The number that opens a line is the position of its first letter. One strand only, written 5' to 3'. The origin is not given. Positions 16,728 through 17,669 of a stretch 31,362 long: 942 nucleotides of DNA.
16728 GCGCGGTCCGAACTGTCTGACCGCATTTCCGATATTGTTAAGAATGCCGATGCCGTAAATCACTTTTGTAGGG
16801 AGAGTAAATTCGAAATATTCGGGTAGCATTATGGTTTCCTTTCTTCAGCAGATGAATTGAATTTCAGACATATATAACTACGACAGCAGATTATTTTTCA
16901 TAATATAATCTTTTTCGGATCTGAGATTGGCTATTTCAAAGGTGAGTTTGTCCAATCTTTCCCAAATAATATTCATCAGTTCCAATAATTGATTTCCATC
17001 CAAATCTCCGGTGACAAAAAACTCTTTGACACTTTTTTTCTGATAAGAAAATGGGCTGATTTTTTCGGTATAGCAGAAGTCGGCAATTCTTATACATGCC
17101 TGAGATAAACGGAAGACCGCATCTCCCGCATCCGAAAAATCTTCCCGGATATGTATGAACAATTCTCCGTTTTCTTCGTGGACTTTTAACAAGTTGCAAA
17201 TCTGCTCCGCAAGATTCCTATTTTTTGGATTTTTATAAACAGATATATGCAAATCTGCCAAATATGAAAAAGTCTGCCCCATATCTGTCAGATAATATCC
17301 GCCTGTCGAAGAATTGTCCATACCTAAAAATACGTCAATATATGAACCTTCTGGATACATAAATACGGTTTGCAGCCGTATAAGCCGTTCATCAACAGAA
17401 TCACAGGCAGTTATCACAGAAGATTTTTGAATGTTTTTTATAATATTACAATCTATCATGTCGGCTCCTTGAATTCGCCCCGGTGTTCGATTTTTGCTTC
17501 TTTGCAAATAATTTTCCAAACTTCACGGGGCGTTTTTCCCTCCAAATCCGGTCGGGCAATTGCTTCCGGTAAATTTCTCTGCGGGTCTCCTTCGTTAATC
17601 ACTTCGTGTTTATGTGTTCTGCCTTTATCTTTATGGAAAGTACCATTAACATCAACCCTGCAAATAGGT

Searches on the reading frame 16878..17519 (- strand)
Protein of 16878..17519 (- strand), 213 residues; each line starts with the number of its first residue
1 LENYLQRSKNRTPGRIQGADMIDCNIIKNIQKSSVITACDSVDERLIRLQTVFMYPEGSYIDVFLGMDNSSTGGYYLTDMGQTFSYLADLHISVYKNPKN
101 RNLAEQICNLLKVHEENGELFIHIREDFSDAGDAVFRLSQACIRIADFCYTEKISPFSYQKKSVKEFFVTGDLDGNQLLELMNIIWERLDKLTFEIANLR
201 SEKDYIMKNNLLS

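Call 9: search_protein_families(library=pfam, proteins=[window:16878-17519:-], max_evalue=0.001)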
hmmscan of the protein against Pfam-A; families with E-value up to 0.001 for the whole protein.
window:16878-17519:- (213 aa): 1 family
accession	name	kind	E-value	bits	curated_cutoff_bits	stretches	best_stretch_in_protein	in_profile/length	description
PF08861.15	DUF1828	-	9e-13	48.8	22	1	51-145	1-91/91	Domain of unknown function DUF1828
